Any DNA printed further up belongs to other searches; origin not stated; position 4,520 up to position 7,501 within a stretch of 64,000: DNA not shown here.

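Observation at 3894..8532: cobB (sirtuin) and pat (protein acetyltransferase) are adjacent and probably co-transcribed, followed by a Memo-like secreted protein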

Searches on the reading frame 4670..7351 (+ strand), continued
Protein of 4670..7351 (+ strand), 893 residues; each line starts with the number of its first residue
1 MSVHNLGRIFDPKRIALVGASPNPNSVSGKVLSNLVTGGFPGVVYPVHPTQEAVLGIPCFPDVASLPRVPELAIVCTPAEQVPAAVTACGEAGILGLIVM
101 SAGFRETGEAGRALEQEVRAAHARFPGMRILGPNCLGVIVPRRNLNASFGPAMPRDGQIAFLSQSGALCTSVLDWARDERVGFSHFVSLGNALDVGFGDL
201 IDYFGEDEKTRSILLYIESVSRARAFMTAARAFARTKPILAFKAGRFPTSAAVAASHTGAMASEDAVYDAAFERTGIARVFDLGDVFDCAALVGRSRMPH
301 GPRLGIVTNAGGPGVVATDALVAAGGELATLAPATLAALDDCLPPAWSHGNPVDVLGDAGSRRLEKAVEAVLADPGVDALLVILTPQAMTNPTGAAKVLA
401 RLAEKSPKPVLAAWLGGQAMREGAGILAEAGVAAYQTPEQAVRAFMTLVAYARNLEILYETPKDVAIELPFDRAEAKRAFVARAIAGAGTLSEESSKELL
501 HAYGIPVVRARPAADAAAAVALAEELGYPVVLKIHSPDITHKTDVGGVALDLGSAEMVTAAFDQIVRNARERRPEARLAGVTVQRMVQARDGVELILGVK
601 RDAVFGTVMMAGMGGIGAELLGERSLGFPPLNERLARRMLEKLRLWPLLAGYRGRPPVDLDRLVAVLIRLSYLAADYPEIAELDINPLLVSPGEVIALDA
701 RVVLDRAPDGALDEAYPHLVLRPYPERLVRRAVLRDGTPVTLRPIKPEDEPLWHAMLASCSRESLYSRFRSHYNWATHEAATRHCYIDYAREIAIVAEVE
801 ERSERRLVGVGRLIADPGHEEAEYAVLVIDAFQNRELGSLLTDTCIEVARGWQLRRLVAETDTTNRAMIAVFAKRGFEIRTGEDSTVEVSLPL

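Call 17: find_homologous_proteins(query=window:4670-7351:+, max_evalue=0.001)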
Query window:4670-7351:+ (893 aa): 7999 proteins with E <= 0.001 among 8000 candidates; the best 120 are listed.
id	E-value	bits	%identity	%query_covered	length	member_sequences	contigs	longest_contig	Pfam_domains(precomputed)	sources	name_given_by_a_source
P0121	0.0e+0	1963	100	100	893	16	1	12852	PF00549.25,PF02629.26,PF13607.12,PF13549.12,PF13380.13,PF13302.14,PF19045.5,PF00583.32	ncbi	-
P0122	0.0e+0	1777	89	100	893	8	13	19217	PF02629.26,PF13607.12,PF13549.12,PF13380.13,PF13302.14,PF19045.5,PF00583.32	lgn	-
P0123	0.0e+0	1497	74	100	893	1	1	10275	PF00549.25,PF02629.26,PF13607.12,PF13549.12,PF13380.13,PF13302.14,PF19045.5,PF00583.32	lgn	-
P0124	0.0e+0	1493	74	100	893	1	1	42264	PF00549.25,PF02629.26,PF13607.12,PF13549.12,PF13380.13,PF13302.14,PF19045.5,PF00583.32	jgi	jgi:acetyltransferase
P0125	0.0e+0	1485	74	100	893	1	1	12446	PF02629.26,PF13607.12,PF13549.12,PF13380.13,PF13302.14,PF19045.5,PF00583.32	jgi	-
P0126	0.0e+0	1483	74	100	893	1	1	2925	PF02629.26,PF13607.12,PF13549.12,PF13380.13,PF13302.14,PF19045.5,PF00583.32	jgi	jgi:acetyltransferase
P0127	0.0e+0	1481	74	100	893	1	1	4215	PF02629.26,PF13607.12,PF13549.12,PF13380.13,PF13302.14,PF19045.5,PF00583.32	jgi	jgi:acetyltransferase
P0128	0.0e+0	1480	74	100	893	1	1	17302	PF02629.26,PF13607.12,PF13549.12,PF13380.13,PF13302.14,PF19045.5,PF00583.32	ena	-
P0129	0.0e+0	1475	73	100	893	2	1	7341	PF00549.25,PF02629.26,PF13607.12,PF13549.12,PF13380.13,PF13302.14,PF19045.5,PF00583.32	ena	-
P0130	0.0e+0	1474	73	100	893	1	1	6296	PF00549.25,PF02629.26,PF13607.12,PF13549.12,PF13380.13,PF13302.14,PF19045.5,PF00583.32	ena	-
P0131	0.0e+0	1473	72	100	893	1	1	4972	PF00549.25,PF02629.26,PF13607.12,PF13549.12,PF13380.13,PF13302.14,PF19045.5,PF00583.32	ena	-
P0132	0.0e+0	1472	73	100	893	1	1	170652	PF02629.26,PF13607.12,PF13549.12,PF13380.13,PF13302.14,PF19045.5,PF00583.32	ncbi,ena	-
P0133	0.0e+0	1470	73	100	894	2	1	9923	PF00549.25,PF02629.26,PF13607.12,PF13549.12,PF13380.13,PF13302.14,PF19045.5,PF00583.32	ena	-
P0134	0.0e+0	1469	73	100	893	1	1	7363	PF00549.25,PF02629.26,PF13607.12,PF13549.12,PF13380.13,PF13302.14,PF19045.5,PF00583.32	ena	-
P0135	0.0e+0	1468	72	100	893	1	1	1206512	PF02629.26,PF13607.12,PF13549.12,PF13380.13,PF13302.14,PF19045.5,PF00583.32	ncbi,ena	-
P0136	0.0e+0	1466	72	100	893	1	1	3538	PF00549.25,PF02629.26,PF13607.12,PF13549.12,PF13380.13,PF13302.14,PF19045.5,PF00583.32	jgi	jgi:acetyltransferase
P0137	0.0e+0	1466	74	100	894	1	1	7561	PF02629.26,PF13607.12,PF13549.12,PF13380.13,PF13302.14,PF19045.5,PF00583.32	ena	-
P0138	0.0e+0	1464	74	100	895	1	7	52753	PF02629.26,PF13607.12,PF13549.12,PF13380.13,PF13302.14,PF19045.5,PF00583.32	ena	-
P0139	0.0e+0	1463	74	100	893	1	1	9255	PF00549.25,PF02629.26,PF13607.12,PF13549.12,PF13380.13,PF19045.5,PF00583.32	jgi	jgi:acetyltransferase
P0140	0.0e+0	1462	73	100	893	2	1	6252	PF00549.25,PF02629.26,PF13607.12,PF13549.12,PF13380.13,PF13302.14,PF19045.5,PF00583.32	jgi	jgi:acetyltransferase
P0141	0.0e+0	1461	73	100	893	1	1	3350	PF00549.25,PF02629.26,PF13607.12,PF13549.12,PF13380.13,PF13302.14,PF19045.5,PF00583.32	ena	-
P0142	0.0e+0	1460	73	100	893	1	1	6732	PF00549.25,PF02629.26,PF13607.12,PF13549.12,PF13380.13,PF13302.14,PF19045.5,PF00583.32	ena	-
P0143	0.0e+0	1460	72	100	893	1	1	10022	PF02629.26,PF13607.12,PF13549.12,PF13380.13,PF13302.14,PF13508.14,PF19045.5,PF00583.32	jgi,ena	-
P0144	0.0e+0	1460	72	100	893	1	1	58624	PF02629.26,PF13607.12,PF13549.12,PF13380.13,PF13302.14,PF19045.5,PF00583.32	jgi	-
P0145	0.0e+0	1459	73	100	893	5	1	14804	PF02629.26,PF13607.12,PF13549.12,PF13380.13,PF19045.5,PF00583.32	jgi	-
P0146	0.0e+0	1455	72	100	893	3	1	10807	PF02629.26,PF13607.12,PF13549.12,PF13380.13,PF13302.14,PF19045.5,PF00583.32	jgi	jgi:acetyltransferase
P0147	0.0e+0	1455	73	100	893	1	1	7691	PF00549.25,PF02629.26,PF13607.12,PF13549.12,PF13380.13,PF13302.14,PF13508.14,PF19045.5,PF00583.32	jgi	jgi:acetyltransferase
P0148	0.0e+0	1454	73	100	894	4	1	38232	PF02629.26,PF13607.12,PF13549.12,PF13380.13,PF13302.14,PF19045.5,PF00583.32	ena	-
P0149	0.0e+0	1453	72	100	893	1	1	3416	PF02629.26,PF13607.12,PF13549.12,PF13380.13,PF13302.14,PF19045.5,PF00583.32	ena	-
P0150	0.0e+0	1452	72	100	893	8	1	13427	PF02629.26,PF13607.12,PF13549.12,PF13380.13,PF13302.14,PF19045.5,PF00583.32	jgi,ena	-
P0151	0.0e+0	1452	72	100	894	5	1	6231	PF02629.26,PF13607.12,PF13549.12,PF13380.13,PF13302.14,PF19045.5,PF00583.32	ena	-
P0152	0.0e+0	1451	73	100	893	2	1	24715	PF02629.26,PF13607.12,PF13549.12,PF13380.13,PF19045.5,PF00583.32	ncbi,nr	ncbi:MAG TPA: GNAT family N-acetyltransferase [Gemmatimonadales bacterium]|nr:GNAT family N-acetyltr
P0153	0.0e+0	1449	73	100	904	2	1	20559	PF02629.26,PF13607.12,PF13549.12,PF13380.13,PF13302.14,PF19045.5,PF00583.32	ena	-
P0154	0.0e+0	1449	73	100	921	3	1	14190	PF02629.26,PF13607.12,PF13549.12,PF13380.13,PF13302.14,PF19045.5,PF00583.32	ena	-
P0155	0.0e+0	1448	73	100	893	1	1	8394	PF02629.26,PF13607.12,PF13549.12,PF13380.13,PF19045.5,PF00583.32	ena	-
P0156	0.0e+0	1446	72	100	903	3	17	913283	PF02629.26,PF13607.12,PF13549.12,PF13380.13,PF19045.5,PF00583.32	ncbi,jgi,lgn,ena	ncbi:MAG: GNAT family N-acetyltransferase [Gemmatimonadales bacterium]|jgi:acetyltransferase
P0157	0.0e+0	1445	73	100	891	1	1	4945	PF02629.26,PF13607.12,PF13549.12,PF13380.13,PF13302.14,PF19045.5,PF00583.32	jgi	jgi:acetyltransferase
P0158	0.0e+0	1444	72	100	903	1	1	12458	PF02629.26,PF13607.12,PF13549.12,PF13380.13,PF19045.5,PF00583.32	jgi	-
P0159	0.0e+0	1443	72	100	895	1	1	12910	PF02629.26,PF13607.12,PF13549.12,PF13380.13,PF13302.14,PF19045.5,PF00583.32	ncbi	-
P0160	0.0e+0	1440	72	100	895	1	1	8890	PF02629.26,PF13607.12,PF13549.12,PF13380.13,PF13302.14,PF19045.5,PF00583.32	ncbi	-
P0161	0.0e+0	1439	71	100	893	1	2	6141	PF02629.26,PF13607.12,PF13549.12,PF13380.13,PF13302.14,PF19045.5,PF00583.32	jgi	-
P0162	0.0e+0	1439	72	100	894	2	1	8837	PF00549.25,PF02629.26,PF13607.12,PF13549.12,PF13380.13,PF19045.5,PF00583.32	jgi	-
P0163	0.0e+0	1438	72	100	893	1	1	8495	PF02629.26,PF13607.12,PF13549.12,PF13380.13,PF13302.14,PF19045.5,PF00583.32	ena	-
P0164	0.0e+0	1435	73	100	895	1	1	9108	PF02629.26,PF13607.12,PF13549.12,PF13380.13,PF13302.14,PF19045.5,PF00583.32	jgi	jgi:acetyltransferase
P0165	0.0e+0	1433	72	100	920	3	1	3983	PF02629.26,PF13607.12,PF13549.12,PF13380.13,PF13302.14,PF19045.5,PF00583.32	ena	-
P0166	0.0e+0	1429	72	100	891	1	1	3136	PF02629.26,PF13607.12,PF13549.12,PF13380.13,PF13302.14,PF19045.5,PF00583.32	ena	-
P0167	0.0e+0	1425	72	100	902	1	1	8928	PF02629.26,PF13607.12,PF13549.12,PF13380.13,PF13302.14,PF19045.5,PF00583.32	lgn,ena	-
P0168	0.0e+0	1422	70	100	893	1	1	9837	PF02629.26,PF13607.12,PF13549.12,PF13380.13,PF13302.14,PF19045.5,PF00583.32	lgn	-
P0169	0.0e+0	1417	69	100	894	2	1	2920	PF02629.26,PF13607.12,PF13549.12,PF13380.13,PF13302.14,PF19045.5,PF00583.32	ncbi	-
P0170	0.0e+0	1417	71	100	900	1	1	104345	PF02629.26,PF13607.12,PF13549.12,PF13380.13,PF13302.14,PF19045.5,PF00583.32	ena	-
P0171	0.0e+0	1416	71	100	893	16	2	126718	PF02629.26,PF13607.12,PF13549.12,PF13380.13,PF19045.5,PF00583.32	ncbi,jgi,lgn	ncbi:MAG: GNAT family N-acetyltransferase [Gemmatimonadales bacterium]|jgi:acetyltransferase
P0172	0.0e+0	1409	71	100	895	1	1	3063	PF00549.25,PF02629.26,PF13607.12,PF13549.12,PF13380.13,PF13302.14,PF19045.5,PF00583.32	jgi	-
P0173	0.0e+0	1408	70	100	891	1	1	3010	PF02629.26,PF13607.12,PF13549.12,PF13380.13,PF13302.14,PF19045.5,PF00583.32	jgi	jgi:acetyltransferase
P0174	0.0e+0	1407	71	100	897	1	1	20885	PF02629.26,PF13607.12,PF13549.12,PF13380.13,PF13302.14,PF19045.5,PF00583.32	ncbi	-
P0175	0.0e+0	1405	72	97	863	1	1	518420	PF02629.26,PF13607.12,PF13549.12,PF13380.13,PF13302.14,PF19045.5,PF00583.32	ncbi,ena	-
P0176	0.0e+0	1399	69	100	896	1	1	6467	PF02629.26,PF13607.12,PF13549.12,PF13380.13,PF13302.14,PF19045.5,PF00583.32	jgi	jgi:acetyltransferase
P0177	0.0e+0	1395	68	100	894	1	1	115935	PF02629.26,PF13607.12,PF13549.12,PF13380.13,PF13302.14,PF19045.5,PF00583.32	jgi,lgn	jgi:acetyltransferase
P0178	0.0e+0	1393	68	100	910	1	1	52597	PF02629.26,PF13607.12,PF13549.12,PF13380.13,PF13302.14,PF19045.5,PF00583.32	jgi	jgi:acetyltransferase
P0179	0.0e+0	1392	67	100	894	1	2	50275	PF02629.26,PF13607.12,PF13549.12,PF13380.13,PF13302.14,PF19045.5,PF00583.32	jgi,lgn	jgi:acetyltransferase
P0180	0.0e+0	1392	68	100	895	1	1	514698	PF02629.26,PF13607.12,PF13549.12,PF13380.13,PF13302.14,PF13508.14,PF19045.5,PF00583.32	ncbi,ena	-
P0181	0.0e+0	1391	68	100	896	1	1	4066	PF02629.26,PF13607.12,PF13549.12,PF13380.13,PF13302.14,PF19045.5,PF00583.32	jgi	jgi:acetyltransferase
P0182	0.0e+0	1390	68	100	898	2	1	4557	PF02629.26,PF13607.12,PF13549.12,PF13380.13,PF13302.14,PF19045.5,PF00583.32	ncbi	-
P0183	0.0e+0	1381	68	100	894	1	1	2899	PF00549.25,PF02629.26,PF13607.12,PF13549.12,PF13380.13,PF13302.14,PF13508.14,PF19045.5,PF00583.32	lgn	-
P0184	0.0e+0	1380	67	100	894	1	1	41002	PF02629.26,PF13607.12,PF13549.12,PF13380.13,PF13302.14,PF19045.5,PF00583.32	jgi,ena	-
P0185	0.0e+0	1379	67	100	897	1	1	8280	PF02629.26,PF13607.12,PF13549.12,PF13380.13,PF13302.14,PF19045.5,PF00583.32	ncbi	-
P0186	0.0e+0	1379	67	100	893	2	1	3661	PF02629.26,PF13607.12,PF13549.12,PF13380.13,PF13302.14,PF19045.5,PF00583.32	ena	-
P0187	0.0e+0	1378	67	100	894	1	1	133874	PF02629.26,PF13607.12,PF13549.12,PF13380.13,PF13302.14,PF19045.5,PF00583.32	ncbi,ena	-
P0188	0.0e+0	1377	68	100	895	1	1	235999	PF02629.26,PF13607.12,PF13549.12,PF13380.13,PF13302.14,PF19045.5,PF00583.32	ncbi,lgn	-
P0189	0.0e+0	1376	66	100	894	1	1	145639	PF02629.26,PF13607.12,PF13549.12,PF13380.13,PF13302.14,PF19045.5,PF00583.32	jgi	jgi:acetyltransferase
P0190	0.0e+0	1375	68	100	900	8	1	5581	PF02629.26,PF13607.12,PF13549.12,PF13380.13,PF13302.14,PF19045.5,PF00583.32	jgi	jgi:acetyltransferase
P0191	0.0e+0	1374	67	100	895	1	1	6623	PF02629.26,PF13607.12,PF13549.12,PF13380.13,PF13302.14,PF19045.5,PF00583.32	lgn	-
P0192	0.0e+0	1374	67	100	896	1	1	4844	PF02629.26,PF13607.12,PF13549.12,PF13380.13,PF13302.14,PF19045.5,PF00583.32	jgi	jgi:acetyltransferase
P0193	0.0e+0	1372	69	99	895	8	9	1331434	PF00549.25,PF02629.26,PF13607.12,PF13549.12,PF13380.13,PF13302.14,PF19045.5,PF00583.32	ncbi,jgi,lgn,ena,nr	ncbi:MAG TPA: GNAT family N-acetyltransferase [candidate division Zixibacteria bacterium]|nr:GNAT fa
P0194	0.0e+0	1370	67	100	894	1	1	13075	PF02629.26,PF13607.12,PF13549.12,PF13380.13,PF13302.14,PF19045.5,PF00583.32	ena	-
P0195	0.0e+0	1368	67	100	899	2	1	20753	PF00549.25,PF02629.26,PF13420.14,PF13607.12,PF13549.12,PF13380.13,PF13302.14,PF13508.14,PF19045.5,PF00583.32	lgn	-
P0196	0.0e+0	1368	66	100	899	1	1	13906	PF02629.26,PF13607.12,PF13549.12,PF13380.13,PF13302.14,PF19045.5,PF00583.32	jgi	jgi:acetyltransferase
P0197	0.0e+0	1367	69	99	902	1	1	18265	PF00549.25,PF02629.26,PF13607.12,PF13549.12,PF13380.13,PF13302.14,PF19045.5,PF00583.32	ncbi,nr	ncbi:MAG: bifunctional acetate--CoA ligase family protein/GNAT family N-acetyltransferase [Verrucomi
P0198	0.0e+0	1367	65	100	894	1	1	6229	PF02629.26,PF13607.12,PF13549.12,PF13380.13,PF13302.14,PF19045.5,PF00583.32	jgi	jgi:acetyltransferase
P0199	0.0e+0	1365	67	100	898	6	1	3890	PF02629.26,PF13607.12,PF13549.12,PF13380.13,PF13302.14,PF19045.5,PF00583.32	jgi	-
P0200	0.0e+0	1365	67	100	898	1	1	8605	PF00549.25,PF02629.26,PF13420.14,PF13607.12,PF13549.12,PF13380.13,PF13302.14,PF13508.14,PF19045.5,PF00583.32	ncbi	ncbi:MAG: bifunctional acetate--CoA ligase family protein/GNAT family N-acetyltransferase [Candidatu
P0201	0.0e+0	1365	67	100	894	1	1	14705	PF02629.26,PF13607.12,PF13549.12,PF13380.13,PF13302.14,PF19045.5,PF00583.32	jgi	jgi:acetyltransferase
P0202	0.0e+0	1361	67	100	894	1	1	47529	PF02629.26,PF13607.12,PF13549.12,PF13380.13,PF13302.14,PF19045.5,PF00583.32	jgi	jgi:acetyltransferase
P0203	0.0e+0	1360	66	100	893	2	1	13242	PF02629.26,PF13607.12,PF13549.12,PF13380.13,PF13302.14,PF19045.5,PF00583.32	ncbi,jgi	jgi:acetyltransferase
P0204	0.0e+0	1359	65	100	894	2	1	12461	PF00549.25,PF02629.26,PF13607.12,PF13549.12,PF13380.13,PF13302.14,PF13508.14,PF19045.5,PF00583.32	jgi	jgi:acetyltransferase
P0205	0.0e+0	1359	67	100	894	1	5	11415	PF02629.26,PF13607.12,PF13549.12,PF13380.13,PF13302.14,PF19045.5,PF00583.32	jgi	jgi:acetyltransferase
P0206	0.0e+0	1359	66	99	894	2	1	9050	PF02629.26,PF13607.12,PF13549.12,PF13380.13,PF13302.14,PF19045.5,PF00583.32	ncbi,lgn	ncbi:MAG: GNAT family N-acetyltransferase [Calditrichota bacterium]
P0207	0.0e+0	1359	66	100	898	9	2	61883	PF02629.26,PF13420.14,PF13607.12,PF13549.12,PF13380.13,PF13302.14,PF19045.5,PF00583.32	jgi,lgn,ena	-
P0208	0.0e+0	1359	66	100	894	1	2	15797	PF02629.26,PF13607.12,PF13549.12,PF13380.13,PF13302.14,PF19045.5,PF00583.32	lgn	-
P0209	0.0e+0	1358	68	100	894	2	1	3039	PF02629.26,PF13607.12,PF13549.12,PF13380.13,PF13302.14,PF19045.5,PF00583.32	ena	-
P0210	0.0e+0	1357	67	100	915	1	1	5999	PF00549.25,PF02629.26,PF13420.14,PF13607.12,PF13549.12,PF13380.13,PF13302.14,PF19045.5,PF00583.32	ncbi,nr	ncbi:MAG: bifunctional acetate--CoA ligase family protein/GNAT family N-acetyltransferase [Candidatu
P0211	0.0e+0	1355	66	100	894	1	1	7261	PF02629.26,PF13607.12,PF13549.12,PF13380.13,PF13302.14,PF19045.5,PF00583.32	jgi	jgi:acetyltransferase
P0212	0.0e+0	1355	67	100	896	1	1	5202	PF00549.25,PF02629.26,PF13607.12,PF13549.12,PF13380.13,PF13302.14,PF19045.5,PF00583.32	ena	-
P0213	0.0e+0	1355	66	100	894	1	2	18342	PF02629.26,PF13607.12,PF13549.12,PF13380.13,PF13302.14,PF19045.5,PF00583.32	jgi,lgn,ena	-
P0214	0.0e+0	1354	66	100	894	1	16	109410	PF02629.26,PF13607.12,PF13549.12,PF13380.13,PF13302.14,PF19045.5,PF00583.32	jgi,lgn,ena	jgi:acetyltransferase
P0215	0.0e+0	1354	69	100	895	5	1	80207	PF00549.25,PF02629.26,PF13607.12,PF13549.12,PF13380.13,PF13302.14,PF13508.14,PF19045.5,PF00583.32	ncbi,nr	ncbi:MAG: bifunctional acetate--CoA ligase family protein/GNAT family N-acetyltransferase [Acidobact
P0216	0.0e+0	1353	66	100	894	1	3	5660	PF02629.26,PF13607.12,PF13549.12,PF13380.13,PF13302.14,PF19045.5,PF00583.32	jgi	jgi:acetyltransferase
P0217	0.0e+0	1353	67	100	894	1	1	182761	PF02629.26,PF13607.12,PF13549.12,PF13380.13,PF13302.14,PF19045.5,PF00583.32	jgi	jgi:acetyltransferase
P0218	0.0e+0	1353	66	100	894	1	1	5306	PF02629.26,PF13607.12,PF13549.12,PF13380.13,PF13302.14,PF19045.5,PF00583.32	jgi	-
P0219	0.0e+0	1353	65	100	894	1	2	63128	PF00549.25,PF02629.26,PF13607.12,PF13549.12,PF13380.13,PF13302.14,PF13508.14,PF19045.5,PF00583.32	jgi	jgi:acetyltransferase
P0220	0.0e+0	1353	67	100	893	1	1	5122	PF02629.26,PF13607.12,PF13549.12,PF13380.13,PF13302.14,PF19045.5,PF00583.32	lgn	-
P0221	0.0e+0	1353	66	100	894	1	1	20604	PF02629.26,PF13607.12,PF13549.12,PF13380.13,PF13302.14,PF19045.5,PF00583.32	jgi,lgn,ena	-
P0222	0.0e+0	1352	66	100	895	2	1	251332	PF02629.26,PF13607.12,PF13549.12,PF13380.13,PF13302.14,PF19045.5,PF00583.32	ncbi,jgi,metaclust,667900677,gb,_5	metaclust:\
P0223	0.0e+0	1352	67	100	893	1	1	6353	PF02629.26,PF13607.12,PF13549.12,PF13380.13,PF13302.14,PF19045.5,PF00583.32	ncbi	-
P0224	0.0e+0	1352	66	100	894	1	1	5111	PF02629.26,PF13607.12,PF13549.12,PF13380.13,PF13302.14,PF19045.5,PF00583.32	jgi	-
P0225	0.0e+0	1351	66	100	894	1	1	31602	PF02629.26,PF13607.12,PF13549.12,PF13380.13,PF13302.14,PF19045.5,PF00583.32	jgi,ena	-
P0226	0.0e+0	1351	65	100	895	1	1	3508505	PF00549.25,PF02629.26,PF13607.12,PF13549.12,PF13380.13,PF13302.14,PF19045.5,PF00583.32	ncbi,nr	ncbi:Acetyl-CoA synthetase / acetyltransferase (GNAT) family protein [Candidatus Zixiibacteriota bac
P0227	0.0e+0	1351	66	100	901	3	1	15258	PF00549.25,PF02629.26,PF13607.12,PF13549.12,PF13380.13,PF13302.14,PF19045.5,PF00583.32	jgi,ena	-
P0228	0.0e+0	1351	67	100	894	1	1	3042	PF02629.26,PF13607.12,PF13549.12,PF13380.13,PF13302.14,PF19045.5,PF00583.32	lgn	-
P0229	0.0e+0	1351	66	100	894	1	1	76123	PF02629.26,PF13607.12,PF13549.12,PF13380.13,PF13302.14,PF19045.5,PF00583.32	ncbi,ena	-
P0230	0.0e+0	1350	67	100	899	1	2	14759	PF02629.26,PF13607.12,PF13549.12,PF13380.13,PF13302.14,PF19045.5,PF00583.32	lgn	-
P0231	0.0e+0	1350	66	100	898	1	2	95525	PF00549.25,PF02629.26,PF13420.14,PF13607.12,PF13549.12,PF13380.13,PF13302.14,PF19045.5,PF00583.32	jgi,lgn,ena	-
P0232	0.0e+0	1350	67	100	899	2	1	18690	PF02629.26,PF13607.12,PF13549.12,PF13380.13,PF19045.5,PF00583.32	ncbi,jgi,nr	ncbi:MAG: GNAT family N-acetyltransferase [Planctomycetes bacterium]|jgi:acetyltransferase|nr:GNAT f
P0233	0.0e+0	1349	66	100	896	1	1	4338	PF00549.25,PF02629.26,PF13607.12,PF13549.12,PF13380.13,PF13302.14,PF19045.5,PF00583.32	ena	-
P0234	0.0e+0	1349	65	100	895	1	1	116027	PF00549.25,PF02629.26,PF13607.12,PF13549.12,PF13380.13,PF13302.14,PF19045.5,PF00583.32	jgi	jgi:acetyltransferase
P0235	0.0e+0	1349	66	100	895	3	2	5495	PF02629.26,PF13607.12,PF13549.12,PF13380.13,PF13302.14,PF19045.5,PF00583.32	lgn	-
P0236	0.0e+0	1348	67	100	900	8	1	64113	PF02629.26,PF13607.12,PF13549.12,PF13380.13,PF13302.14,PF19045.5,PF00583.32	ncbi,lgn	-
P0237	0.0e+0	1348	67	100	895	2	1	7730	PF02629.26,PF13420.14,PF13607.12,PF13549.12,PF13380.13,PF13302.14,PF13508.14,PF19045.5,PF00583.32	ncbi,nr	ncbi:GNAT family N-acetyltransferase [Candidatus Fermentibacteria bacterium]|nr:GNAT family N-acetyl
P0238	0.0e+0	1347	65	100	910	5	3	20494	PF02629.26,PF13607.12,PF13549.12,PF13380.13,PF13302.14,PF19045.5,PF00583.32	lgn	-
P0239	0.0e+0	1346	66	100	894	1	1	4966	PF02629.26,PF13607.12,PF13549.12,PF13380.13,PF13302.14,PF19045.5,PF00583.32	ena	-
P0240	0.0e+0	1346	64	100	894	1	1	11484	PF00549.25,PF02629.26,PF13607.12,PF13549.12,PF13380.13,PF13302.14,PF19045.5,PF00583.32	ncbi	-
